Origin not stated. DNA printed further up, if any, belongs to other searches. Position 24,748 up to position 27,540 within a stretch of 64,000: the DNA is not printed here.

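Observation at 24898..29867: Translationally coupled pseudokinase / active Ser/Thr kinase paralog pair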

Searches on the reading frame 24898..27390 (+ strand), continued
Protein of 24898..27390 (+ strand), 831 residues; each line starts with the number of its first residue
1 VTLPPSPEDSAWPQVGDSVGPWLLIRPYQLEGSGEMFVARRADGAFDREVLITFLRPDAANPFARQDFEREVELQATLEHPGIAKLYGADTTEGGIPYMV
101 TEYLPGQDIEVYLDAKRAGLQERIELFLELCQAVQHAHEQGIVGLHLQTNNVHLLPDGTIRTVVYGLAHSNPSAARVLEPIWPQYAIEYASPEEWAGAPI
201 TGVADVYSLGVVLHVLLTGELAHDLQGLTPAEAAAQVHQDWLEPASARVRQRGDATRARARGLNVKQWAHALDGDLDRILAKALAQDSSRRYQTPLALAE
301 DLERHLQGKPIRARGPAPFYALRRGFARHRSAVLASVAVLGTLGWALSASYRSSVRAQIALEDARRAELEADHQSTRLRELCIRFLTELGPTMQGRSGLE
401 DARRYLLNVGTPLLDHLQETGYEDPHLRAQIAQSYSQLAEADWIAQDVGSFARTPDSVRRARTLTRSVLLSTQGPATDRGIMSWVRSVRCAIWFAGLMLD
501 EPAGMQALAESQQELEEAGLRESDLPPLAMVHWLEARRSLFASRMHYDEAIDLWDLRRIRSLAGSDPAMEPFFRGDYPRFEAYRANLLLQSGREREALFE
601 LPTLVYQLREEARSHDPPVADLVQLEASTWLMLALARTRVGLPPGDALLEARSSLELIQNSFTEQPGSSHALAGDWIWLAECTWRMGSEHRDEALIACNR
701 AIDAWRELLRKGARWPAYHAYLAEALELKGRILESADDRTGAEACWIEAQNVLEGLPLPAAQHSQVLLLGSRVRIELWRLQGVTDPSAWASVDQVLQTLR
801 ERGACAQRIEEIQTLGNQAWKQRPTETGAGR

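Call 9: find_homologous_proteins(query=window:24898-27390:+)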
Query window:24898-27390:+ (831 aa): 1441 proteins with E <= 0.001 among 8000 candidates; the best 120 are listed.
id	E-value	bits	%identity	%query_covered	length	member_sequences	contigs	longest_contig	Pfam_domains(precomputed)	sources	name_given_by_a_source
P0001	0.0e+0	1785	100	96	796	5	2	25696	PF07714.24,PF00069.32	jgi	-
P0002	9.5e-249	846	52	94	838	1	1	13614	PF07714.24,PF00069.32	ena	-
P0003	2.0e-241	822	53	91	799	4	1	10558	PF07714.24,PF00069.32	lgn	-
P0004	5.1e-228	778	49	95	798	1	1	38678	PF07714.24,PF00069.32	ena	-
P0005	1.5e-216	740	46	97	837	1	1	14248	PF07714.24,PF00069.32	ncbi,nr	ncbi:MAG: serine/threonine-protein kinase [Planctomycetota bacterium]|nr:serine/threonine-protein ki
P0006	3.0e-210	719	45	97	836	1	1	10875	PF07714.24,PF00069.32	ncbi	-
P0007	1.9e-202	693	45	96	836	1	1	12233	PF07714.24,PF00069.32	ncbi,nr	ncbi:MAG: protein kinase [bacterium]|nr:protein kinase [bacterium]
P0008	2.2e-200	686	45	96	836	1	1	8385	PF07714.24,PF00069.32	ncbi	-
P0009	1.6e-134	469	44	66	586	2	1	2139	-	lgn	-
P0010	1.2e-127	446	46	65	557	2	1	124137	-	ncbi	ncbi:MAG: hypothetical protein R3F17_04365 [Planctomycetota bacterium]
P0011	1.1e-56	211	37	45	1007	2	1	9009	PF07714.24,PF00069.32,PF17874.8,PF00515.35,PF03109.23,PF13424.13,PF07719.24,PF01636.30,PF13374.13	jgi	jgi:eukaryotic-like serine/threonine-protein kinase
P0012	6.2e-56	209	29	88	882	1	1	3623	PF13374.13,PF14559.13,PF07714.24,PF00069.32,PF00515.35,PF03109.23,PF13424.13,PF13432.13,PF13181.13,PF07719.24,PF01636.30,PF13174.13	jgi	jgi:tetratricopeptide (TPR) repeat protein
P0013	9.2e-56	208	30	54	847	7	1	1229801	PF07714.24,PF00069.32,PF13424.13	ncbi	-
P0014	1.7e-55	207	37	45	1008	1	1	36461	PF13428.13,PF13374.13,PF07721.21,PF14559.13,PF07714.24,PF00069.32,PF17874.8,PF00515.35,PF03109.23,PF13424.13,PF13432.13,PF13181.13,PF07719.24,PF01636.30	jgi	jgi:serine/threonine-protein kinase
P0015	2.1e-55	207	37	45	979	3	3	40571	PF07714.24,PF00069.32,PF03109.23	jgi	jgi:serine/threonine protein kinase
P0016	9.5e-55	205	31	51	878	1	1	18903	PF07714.24,PF00069.32,PF03109.23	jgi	jgi:eukaryotic-like serine/threonine-protein kinase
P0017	1.4e-54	204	34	51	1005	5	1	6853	PF07714.24,PF00069.32,PF13414.13,PF03109.23,PF13424.13,PF13181.13,PF07719.24,PF01636.30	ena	-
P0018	1.5e-54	204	34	54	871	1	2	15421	PF07714.24,PF00069.32,PF00515.35,PF03109.23,PF13424.13,PF13181.13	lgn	-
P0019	4.7e-54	202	35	44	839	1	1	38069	PF07714.24,PF00069.32,PF17874.8,PF03109.23,PF13424.13,PF24885.2,PF13374.13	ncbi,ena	-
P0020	4.9e-54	202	33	55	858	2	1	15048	PF06293.21,PF07714.24,PF00069.32,PF13414.13,PF00515.35,PF03109.23,PF13424.13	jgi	jgi:non-specific serine/threonine protein kinase/serine/threonine-protein kinase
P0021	1.3e-53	201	39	38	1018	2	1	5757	PF07714.24,PF00069.32,PF17874.8,PF03109.23,PF13424.13,PF07719.24,PF13374.13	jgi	jgi:serine/threonine-protein kinase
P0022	2.4e-53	200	35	50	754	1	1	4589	PF14559.13,PF07714.24,PF00069.32,PF13414.13,PF03109.23,PF13432.13,PF13428.13,PF07719.24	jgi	jgi:tetratricopeptide (TPR) repeat protein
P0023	3.1e-53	200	32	54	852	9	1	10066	PF06293.21,PF07714.24,PF00069.32,PF03109.23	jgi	jgi:eukaryotic-like serine/threonine-protein kinase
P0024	4.6e-53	199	31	54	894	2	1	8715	PF07714.24,PF00069.32,PF00515.35,PF03109.23,PF13424.13,PF13181.13,PF07719.24,PF13374.13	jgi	jgi:eukaryotic-like serine/threonine-protein kinase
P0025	6.8e-53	199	31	58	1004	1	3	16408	PF07714.24,PF00069.32,PF00515.35,PF03109.23,PF13424.13,PF13176.13,PF13181.13,PF07719.24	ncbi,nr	ncbi:MAG: protein kinase [Phycisphaerales bacterium]|nr:protein kinase [Phycisphaerae bacterium] NNF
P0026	7.4e-53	198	34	52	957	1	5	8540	PF07714.24,PF00069.32,PF03109.23,PF13424.13,PF01636.30,PF13374.13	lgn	-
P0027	7.5e-53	198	29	59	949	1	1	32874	PF07714.24,PF00069.32,PF00515.35,PF03109.23,PF13424.13,PF07719.24,PF01636.30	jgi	jgi:eukaryotic-like serine/threonine-protein kinase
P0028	8.3e-53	198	37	39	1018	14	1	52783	PF07714.24,PF00069.32,PF00515.35,PF13424.13,PF14531.13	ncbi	ncbi:MAG TPA: serine/threonine-protein kinase [Steroidobacteraceae bacterium]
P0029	1.3e-52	198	37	40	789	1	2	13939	PF07714.24,PF00069.32,PF17874.8,PF00515.35,PF03109.23,PF13424.13,PF24885.2,PF13181.13,PF07719.24,PF01636.30,PF13374.13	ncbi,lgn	-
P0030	2.2e-52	197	38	40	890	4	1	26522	PF13431.13,PF23914.2,PF13414.13,PF13428.13,PF14559.13,PF07714.24,PF00069.32,PF00515.35,PF03109.23,PF13432.13,PF13181.13,PF07719.24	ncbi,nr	ncbi:MAG TPA: protein kinase [Steroidobacteraceae bacterium]|nr:protein kinase [Steroidobacteraceae 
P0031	3.2e-52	196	37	43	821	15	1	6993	PF07714.24,PF00069.32,PF17874.8,PF03109.23,PF13424.13,PF14531.13,PF13181.13,PF07719.24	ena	-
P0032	4.8e-52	196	37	46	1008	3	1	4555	PF07721.21,PF07714.24,PF00069.32,PF17874.8,PF03109.23,PF13424.13,PF01636.30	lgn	-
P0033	7.6e-52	195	36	51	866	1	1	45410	PF24885.2,PF13428.13,PF13374.13,PF07714.24,PF00069.32,PF17874.8,PF00515.35,PF03109.23,PF13424.13,PF13432.13,PF13181.13,PF07719.24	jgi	jgi:serine/threonine protein kinase/tetratricopeptide (TPR) repeat protein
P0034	9.5e-52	195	37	43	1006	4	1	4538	PF07714.24,PF00069.32,PF03109.23,PF13424.13,PF14531.13,PF13181.13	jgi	-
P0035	2.3e-51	194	40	39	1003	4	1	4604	PF07714.24,PF00069.32,PF03109.23,PF13424.13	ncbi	-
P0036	2.3e-51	193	37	52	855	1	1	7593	PF07714.24,PF00069.32,PF03109.23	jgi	-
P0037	7.2e-51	192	33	52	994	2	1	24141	PF13176.13,PF24885.2,PF13428.13,PF13374.13,PF07714.24,PF00069.32,PF17874.8,PF00515.35,PF03109.23,PF13424.13,PF13432.13,PF13181.13,PF07719.24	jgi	jgi:serine/threonine-protein kinase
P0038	8.2e-51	192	36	44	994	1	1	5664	PF14559.13,PF06293.21,PF07714.24,PF00069.32,PF00515.35,PF03109.23,PF13424.13,PF24885.2,PF07719.24,PF13374.13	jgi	jgi:serine/threonine-protein kinase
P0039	1.0e-50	191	29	55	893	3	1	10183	PF13176.13,PF13428.13,PF13374.13,PF14559.13,PF07714.24,PF00069.32,PF00515.35,PF03109.23,PF13424.13,PF21033.5,PF13432.13,PF13181.13,PF07719.24,PF13174.13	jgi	-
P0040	3.5e-50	190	37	39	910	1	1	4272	PF13176.13,PF24885.2,PF13428.13,PF13374.13,PF07721.21,PF07714.24,PF00069.32,PF17874.8,PF00515.35,PF03109.23,PF13424.13,PF13181.13,PF07719.24,PF01636.30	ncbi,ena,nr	ncbi:MAG: serine/threonine-protein kinase [Thermoanaerobaculia bacterium]|nr:serine/threonine-protei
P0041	4.1e-50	189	35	43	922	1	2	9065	PF13431.13,PF13414.13,PF13176.13,PF24885.2,PF13374.13,PF07714.24,PF00069.32,PF10516.16,PF17874.8,PF00515.35,PF03109.23,PF13424.13,PF13181.13,PF07719.24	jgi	-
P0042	4.3e-50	189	29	58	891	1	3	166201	PF07714.24,PF00069.32,PF03109.23,PF13374.13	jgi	jgi:serine/threonine protein kinase/tetratricopeptide (TPR) repeat protein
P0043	4.8e-50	189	36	40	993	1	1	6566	PF07714.24,PF00069.32,PF03109.23,PF13424.13,PF14531.13,PF01636.30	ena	-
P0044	5.9e-50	189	37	41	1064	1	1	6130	PF13414.13,PF13176.13,PF13428.13,PF14559.13,PF07714.24,PF00069.32,PF00515.35,PF13424.13,PF13432.13,PF13181.13,PF07719.24,PF13174.13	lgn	-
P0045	6.2e-50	189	34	44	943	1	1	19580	PF07714.24,PF00069.32,PF03109.23,PF13424.13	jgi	jgi:serine/threonine-protein kinase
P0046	1.0e-49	188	33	49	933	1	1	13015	PF07714.24,PF00069.32,PF03109.23,PF13424.13,PF13181.13,PF07719.24,PF01636.30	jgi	jgi:eukaryotic-like serine/threonine-protein kinase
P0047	1.0e-49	188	36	45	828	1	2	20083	PF13176.13,PF24885.2,PF13374.13,PF07721.21,PF07714.24,PF00069.32,PF17874.8,PF00515.35,PF03109.23,PF13424.13,PF13432.13,PF13181.13,PF07719.24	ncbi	-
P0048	1.5e-49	187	34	39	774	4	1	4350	PF07714.24,PF00069.32,PF00515.35,PF03109.23,PF13424.13,PF24885.2,PF13432.13,PF13181.13,PF07719.24,PF13374.13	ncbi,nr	ncbi:MAG: serine/threonine protein kinase [Xanthomonadales bacterium]|nr:serine/threonine protein ki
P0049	1.5e-49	187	37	49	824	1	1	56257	PF14559.13,PF07714.24,PF00069.32,PF13424.13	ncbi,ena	-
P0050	1.7e-49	187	33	54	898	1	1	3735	PF07714.24,PF00069.32,PF03109.23,PF13424.13,PF13428.13,PF07719.24,PF01636.30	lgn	-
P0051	1.7e-49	187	32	51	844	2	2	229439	PF07714.24,PF00069.32,PF03109.23,PF13424.13,PF07719.24,PF01636.30,PF13374.13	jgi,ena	jgi:non-specific serine/threonine protein kinase/serine/threonine-protein kinase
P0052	2.4e-49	187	30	55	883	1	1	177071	PF07714.24,PF00069.32,PF00515.35,PF03109.23,PF13424.13,PF13181.13,PF07719.24,PF13374.13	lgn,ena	-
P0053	2.5e-49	187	37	38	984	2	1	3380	PF07714.24,PF00069.32,PF17874.8,PF03109.23,PF13424.13,PF07719.24,PF13374.13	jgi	jgi:serine/threonine-protein kinase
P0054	2.8e-49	187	34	40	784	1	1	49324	PF07714.24,PF00069.32,PF17874.8,PF00515.35,PF03109.23,PF13424.13,PF24885.2,PF13181.13,PF07719.24,PF01636.30,PF13374.13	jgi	-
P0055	3.1e-49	186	38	42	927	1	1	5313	PF14559.13,PF07714.24,PF00069.32,PF00515.35,PF03109.23,PF14531.13,PF13181.13,PF07719.24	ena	-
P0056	3.2e-49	186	31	57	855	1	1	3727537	PF07714.24,PF00069.32,PF00515.35,PF03109.23,PF13424.13,PF07719.24,PF01636.30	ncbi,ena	-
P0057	3.3e-49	186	35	38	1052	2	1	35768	PF07714.24,PF00069.32,PF03109.23,PF13424.13,PF01636.30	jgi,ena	-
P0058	4.3e-49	186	32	51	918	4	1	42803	PF13428.13,PF13374.13,PF14559.13,PF07714.24,PF00069.32,PF00515.35,PF03109.23,PF13424.13,PF06552.19,PF13181.13,PF07719.24,PF01636.30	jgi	jgi:serine/threonine protein kinase/tetratricopeptide (TPR) repeat protein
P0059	5.5e-49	186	38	39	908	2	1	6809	PF14559.13,PF07714.24,PF13431.13,PF00069.32,PF13414.13,PF00515.35,PF03109.23,PF13432.13,PF07719.24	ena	-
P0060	7.2e-49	185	35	38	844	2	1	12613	PF07714.24,PF00069.32,PF03109.23,PF13424.13,PF01636.30,PF13374.13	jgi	-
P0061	8.1e-49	185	36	52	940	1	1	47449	PF07714.24,PF00069.32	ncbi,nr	ncbi:MAG: serine/threonine protein kinase [Planctomycetes bacterium]|nr:serine/threonine protein kin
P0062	8.5e-49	185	36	44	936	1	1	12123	PF07714.24,PF00069.32,PF17874.8,PF00515.35,PF03109.23,PF13424.13,PF13181.13,PF07719.24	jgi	jgi:eukaryotic-like serine/threonine-protein kinase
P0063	9.7e-49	185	36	44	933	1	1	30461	PF14559.13,PF07714.24,PF13431.13,PF00069.32,PF13414.13,PF03109.23,PF13428.13,PF13181.13,PF07719.24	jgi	jgi:eukaryotic-like serine/threonine-protein kinase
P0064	1.2e-48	185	37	39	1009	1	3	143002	PF07714.24,PF00069.32,PF03109.23,PF13424.13,PF14531.13,PF13374.13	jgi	jgi:serine/threonine-protein kinase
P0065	2.2e-48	184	34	49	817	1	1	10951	PF07714.24,PF00069.32,PF03109.23,PF13424.13,PF13176.13,PF07719.24,PF01636.30,PF13374.13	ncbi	-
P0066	2.3e-48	184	37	39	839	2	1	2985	PF07714.24,PF00069.32,PF00515.35,PF03109.23,PF13424.13,PF24885.2,PF13181.13,PF07719.24,PF13374.13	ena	-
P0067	2.3e-48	184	35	41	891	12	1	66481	PF13431.13,PF23914.2,PF13414.13,PF13428.13,PF14559.13,PF07714.24,PF00069.32,PF00515.35,PF03109.23,PF13424.13,PF21033.5,PF13432.13,PF13181.13,PF07719.24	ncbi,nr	ncbi:MAG: eukaryotic-like serine/threonine-protein kinase [Gammaproteobacteria bacterium]|nr:eukaryo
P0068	2.3e-48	184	39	35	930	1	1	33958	PF13431.13,PF13176.13,PF24885.2,PF13428.13,PF13374.13,PF07721.21,PF14559.13,PF07714.24,PF00069.32,PF17874.8,PF00515.35,PF03109.23,PF12895.14,PF13424.13,PF13432.13,PF13181.13,PF07719.24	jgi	jgi:eukaryotic-like serine/threonine-protein kinase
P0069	3.7e-48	183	38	38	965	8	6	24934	PF07714.24,PF00069.32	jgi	jgi:serine/threonine protein kinase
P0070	5.0e-48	182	39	38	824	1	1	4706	PF13176.13,PF24885.2,PF13374.13,PF14559.13,PF07714.24,PF00069.32,PF17874.8,PF00515.35,PF03109.23,PF13424.13,PF13181.13,PF07719.24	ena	-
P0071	5.2e-48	182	36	38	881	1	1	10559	PF13431.13,PF13414.13,PF13428.13,PF14559.13,PF07714.24,PF00069.32,PF13371.13,PF00515.35,PF03109.23,PF12895.14,PF13424.13,PF21033.5,PF13432.13,PF13181.13,PF07719.24,PF01636.30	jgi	jgi:serine/threonine protein kinase/TolB-like protein/Flp pilus assembly protein TadD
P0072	5.6e-48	182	36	41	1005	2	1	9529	PF07714.24,PF00069.32,PF03109.23,PF13424.13,PF24885.2,PF01636.30,PF13374.13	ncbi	-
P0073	5.6e-48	182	36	38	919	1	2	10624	PF07714.24,PF00069.32,PF17874.8,PF00515.35,PF03109.23,PF13424.13,PF24885.2,PF13181.13,PF07719.24,PF13374.13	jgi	-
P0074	5.7e-48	182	33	52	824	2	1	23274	PF07714.24,PF00069.32,PF13424.13,PF13374.13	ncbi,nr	ncbi:MAG: serine/threonine protein kinase [Acidobacteria bacterium]|nr:serine/threonine protein kina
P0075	6.0e-48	182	37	38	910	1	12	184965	PF07714.24,PF00069.32,PF17874.8,PF00515.35,PF03109.23,PF13424.13,PF13181.13,PF13374.13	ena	-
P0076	6.8e-48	182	30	54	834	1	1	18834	PF07714.24,PF00069.32,PF00515.35,PF03109.23,PF13424.13,PF07719.24,PF01636.30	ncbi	ncbi:MAG: protein kinase domain-containing protein, partial [Vicinamibacterales bacterium]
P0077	7.4e-48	182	37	38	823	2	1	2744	PF14559.13,PF07714.24,PF13431.13,PF00069.32,PF13414.13,PF00515.35,PF03109.23,PF13424.13,PF13432.13,PF13428.13,PF07719.24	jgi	jgi:serine/threonine protein kinase/Tfp pilus assembly protein PilF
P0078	7.5e-48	182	36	40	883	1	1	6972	PF13431.13,PF13176.13,PF24885.2,PF13428.13,PF13374.13,PF07721.21,PF14559.13,PF07714.24,PF00069.32,PF00515.35,PF03109.23,PF13424.13,PF13432.13,PF13181.13,PF07719.24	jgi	jgi:non-specific serine/threonine protein kinase/serine/threonine-protein kinase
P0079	7.8e-48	182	34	40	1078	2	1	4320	PF13431.13,PF25062.2,PF13414.13,PF13176.13,PF13428.13,PF25064.2,PF14559.13,PF07714.24,PF00069.32,PF00515.35,PF03109.23,PF13424.13,PF13432.13,PF13181.13,PF07719.24,PF13174.13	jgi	jgi:serine/threonine protein kinase/tetratricopeptide (TPR) repeat protein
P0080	8.5e-48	182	31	57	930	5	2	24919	PF07714.24,PF00069.32,PF03109.23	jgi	jgi:tetratricopeptide (TPR) repeat protein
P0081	1.1e-47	181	34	41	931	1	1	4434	PF14559.13,PF07714.24,PF13431.13,PF00069.32,PF13414.13,PF03109.23,PF14531.13,PF13432.13,PF13428.13,PF13181.13,PF07719.24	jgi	jgi:serine/threonine protein kinase/TolB-like protein/Tfp pilus assembly protein PilF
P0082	1.1e-47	181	34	47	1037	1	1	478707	PF07714.24,PF00069.32,PF03109.23,PF13424.13,PF01636.30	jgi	jgi:serine/threonine protein kinase/tetratricopeptide (TPR) repeat protein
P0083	1.2e-47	181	35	46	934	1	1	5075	PF07714.24,PF00069.32,PF00515.35,PF03109.23,PF13424.13,PF13176.13,PF24885.2,PF07719.24,PF13374.13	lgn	-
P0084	1.3e-47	181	30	52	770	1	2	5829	PF07714.24,PF00069.32,PF03109.23,PF01636.30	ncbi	-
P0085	1.3e-47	181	37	41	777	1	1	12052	PF07714.24,PF00069.32,PF03109.23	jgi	jgi:eukaryotic-like serine/threonine-protein kinase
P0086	1.5e-47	181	37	41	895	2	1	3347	PF14559.13,PF07714.24,PF13431.13,PF00069.32,PF13414.13,PF00515.35,PF03109.23,PF13432.13,PF13428.13,PF13181.13,PF07719.24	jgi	jgi:serine/threonine protein kinase/cytochrome c-type biogenesis protein CcmH/NrfG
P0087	1.6e-47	181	37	44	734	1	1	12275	PF07714.24,PF13431.13,PF00069.32,PF17874.8,PF00515.35,PF03109.23,PF13424.13,PF24885.2,PF13181.13,PF07719.24,PF13374.13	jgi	jgi:eukaryotic-like serine/threonine-protein kinase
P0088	1.8e-47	181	35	38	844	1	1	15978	PF07714.24,PF00069.32,PF00515.35,PF13424.13,PF07719.24,PF13374.13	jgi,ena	-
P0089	2.1e-47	180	37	38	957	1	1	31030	PF07714.24,PF00069.32,PF03109.23,PF13424.13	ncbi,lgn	-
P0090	2.4e-47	180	33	51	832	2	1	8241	PF07714.24,PF00069.32,PF03109.23,PF13424.13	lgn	-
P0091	2.6e-47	180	29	55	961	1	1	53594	PF07714.24,PF00069.32,PF03109.23,PF13424.13,PF01636.30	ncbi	-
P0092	2.6e-47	180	37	38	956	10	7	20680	PF07714.24,PF00069.32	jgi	jgi:hypothetical protein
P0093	2.6e-47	180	34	45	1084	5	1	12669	PF07714.24,PF00069.32,PF03109.23,PF13424.13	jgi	jgi:eukaryotic-like serine/threonine-protein kinase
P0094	2.8e-47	180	37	38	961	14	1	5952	PF07714.24,PF00069.32,PF01636.30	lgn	-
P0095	2.9e-47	180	36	38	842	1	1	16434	PF07714.24,PF00069.32,PF13414.13,PF03109.23,PF13181.13,PF07719.24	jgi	jgi:eukaryotic-like serine/threonine-protein kinase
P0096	2.9e-47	180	34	38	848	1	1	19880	PF13176.13,PF24885.2,PF13374.13,PF14559.13,PF07714.24,PF00069.32,PF17874.8,PF00515.35,PF03109.23,PF13424.13,PF13181.13,PF07719.24,PF01636.30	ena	-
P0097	4.2e-47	179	38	37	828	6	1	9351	PF13431.13,PF23914.2,PF13414.13,PF13428.13,PF14559.13,PF07714.24,PF00069.32,PF00515.35,PF03109.23,PF13432.13,PF13181.13,PF07719.24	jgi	jgi:serine/threonine protein kinase/Tfp pilus assembly protein PilF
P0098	4.2e-47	179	32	55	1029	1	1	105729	PF24885.2,PF13428.13,PF13374.13,PF07714.24,PF00069.32,PF00515.35,PF03109.23,PF13424.13,PF14531.13,PF13181.13,PF07719.24,PF01636.30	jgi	jgi:eukaryotic-like serine/threonine-protein kinase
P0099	5.5e-47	179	31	55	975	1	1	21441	PF13431.13,PF13176.13,PF24885.2,PF13374.13,PF07721.21,PF14559.13,PF07714.24,PF00069.32,PF17874.8,PF00515.35,PF13424.13,PF13432.13,PF13181.13,PF07719.24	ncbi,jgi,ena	-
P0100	5.8e-47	179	36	46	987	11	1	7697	PF07714.24,PF00069.32,PF03109.23,PF13424.13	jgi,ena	-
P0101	6.5e-47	179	33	44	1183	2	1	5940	PF13414.13,PF13176.13,PF24885.2,PF13428.13,PF13374.13,PF14559.13,PF07714.24,PF00069.32,PF17874.8,PF00515.35,PF03109.23,PF13424.13,PF13432.13,PF13181.13,PF07719.24,PF13174.13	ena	-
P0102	6.8e-47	179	38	42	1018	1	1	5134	PF07714.24,PF00069.32,PF17874.8,PF13424.13,PF24885.2,PF13374.13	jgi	jgi:eukaryotic-like serine/threonine-protein kinase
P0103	8.2e-47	178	33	51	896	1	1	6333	PF07714.24,PF00069.32,PF00515.35,PF03109.23,PF01636.30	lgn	-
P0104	9.7e-47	178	36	43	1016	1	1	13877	PF07714.24,PF00069.32,PF17874.8,PF03109.23,PF13424.13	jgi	jgi:serine/threonine-protein kinase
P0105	9.7e-47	178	35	36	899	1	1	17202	PF07714.24,PF13431.13,PF00069.32,PF13414.13,PF00515.35,PF03109.23,PF13432.13,PF13181.13,PF07719.24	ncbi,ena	-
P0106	1.0e-46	178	32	63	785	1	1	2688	PF13176.13,PF24885.2,PF13428.13,PF13374.13,PF07721.21,PF14559.13,PF07714.24,PF00069.32,PF17874.8,PF00515.35,PF03109.23,PF13424.13,PF13432.13,PF13181.13,PF07719.24,PF01636.30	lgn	-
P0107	1.4e-46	178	35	44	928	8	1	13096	PF07714.24,PF00069.32,PF00515.35,PF03109.23,PF13424.13,PF13432.13,PF13428.13,PF07719.24,PF13374.13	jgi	jgi:serine/threonine-protein kinase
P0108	1.4e-46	178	35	41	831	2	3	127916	PF07714.24,PF13431.13,PF00069.32,PF13414.13,PF03109.23,PF13181.13,PF07719.24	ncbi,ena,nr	ncbi:MAG TPA: protein kinase [Steroidobacteraceae bacterium]|nr:protein kinase [Steroidobacteraceae 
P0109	1.5e-46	178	28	63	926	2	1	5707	PF07714.24,PF00069.32,PF03109.23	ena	-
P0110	1.7e-46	177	32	49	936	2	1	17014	PF07714.24,PF00069.32,PF17874.8,PF00515.35,PF13424.13,PF13181.13,PF07719.24,PF13374.13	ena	-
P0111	1.8e-46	177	33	53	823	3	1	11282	PF07714.24,PF00069.32,PF03109.23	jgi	jgi:eukaryotic-like serine/threonine-protein kinase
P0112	1.8e-46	177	35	40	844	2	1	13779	PF07714.24,PF00069.32,PF00515.35,PF03109.23,PF13424.13,PF13176.13,PF13181.13,PF07719.24,PF01636.30,PF13374.13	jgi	-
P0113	1.9e-46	177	37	39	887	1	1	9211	PF07714.24,PF00069.32,PF03109.23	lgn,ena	-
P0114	2.0e-46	177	38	36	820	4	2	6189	PF13431.13,PF23914.2,PF13414.13,PF13428.13,PF14559.13,PF07714.24,PF00069.32,PF00515.35,PF03109.23,PF13432.13,PF13181.13,PF07719.24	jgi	-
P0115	2.2e-46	177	36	39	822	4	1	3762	PF14559.13,PF07714.24,PF13431.13,PF00069.32,PF13414.13,PF00515.35,PF03109.23,PF13432.13,PF13428.13,PF07719.24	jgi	-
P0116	2.2e-46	177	36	39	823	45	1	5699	PF14559.13,PF07714.24,PF13431.13,PF00069.32,PF13414.13,PF00515.35,PF03109.23,PF13432.13,PF13428.13,PF07719.24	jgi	jgi:serine/threonine protein kinase/Tfp pilus assembly protein PilF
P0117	2.5e-46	177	38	39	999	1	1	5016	PF06293.21,PF07714.24,PF00069.32,PF17874.8,PF03109.23,PF13424.13,PF14531.13,PF01636.30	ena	-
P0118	2.5e-46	177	35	38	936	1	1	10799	PF13431.13,PF13414.13,PF13428.13,PF14559.13,PF07714.24,PF00069.32,PF00515.35,PF03109.23,PF14531.13,PF13432.13,PF13181.13,PF07719.24,PF01636.30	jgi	jgi:serine/threonine protein kinase/TolB-like protein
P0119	2.8e-46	177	36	39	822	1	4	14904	PF14559.13,PF07714.24,PF13431.13,PF00069.32,PF13414.13,PF00515.35,PF03109.23,PF13432.13,PF13428.13,PF07719.24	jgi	jgi:serine/threonine protein kinase/tetratricopeptide (TPR) repeat protein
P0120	3.0e-46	177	36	39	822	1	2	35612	PF14559.13,PF07714.24,PF13431.13,PF00069.32,PF13414.13,PF00515.35,PF03109.23,PF13432.13,PF13428.13,PF07719.24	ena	-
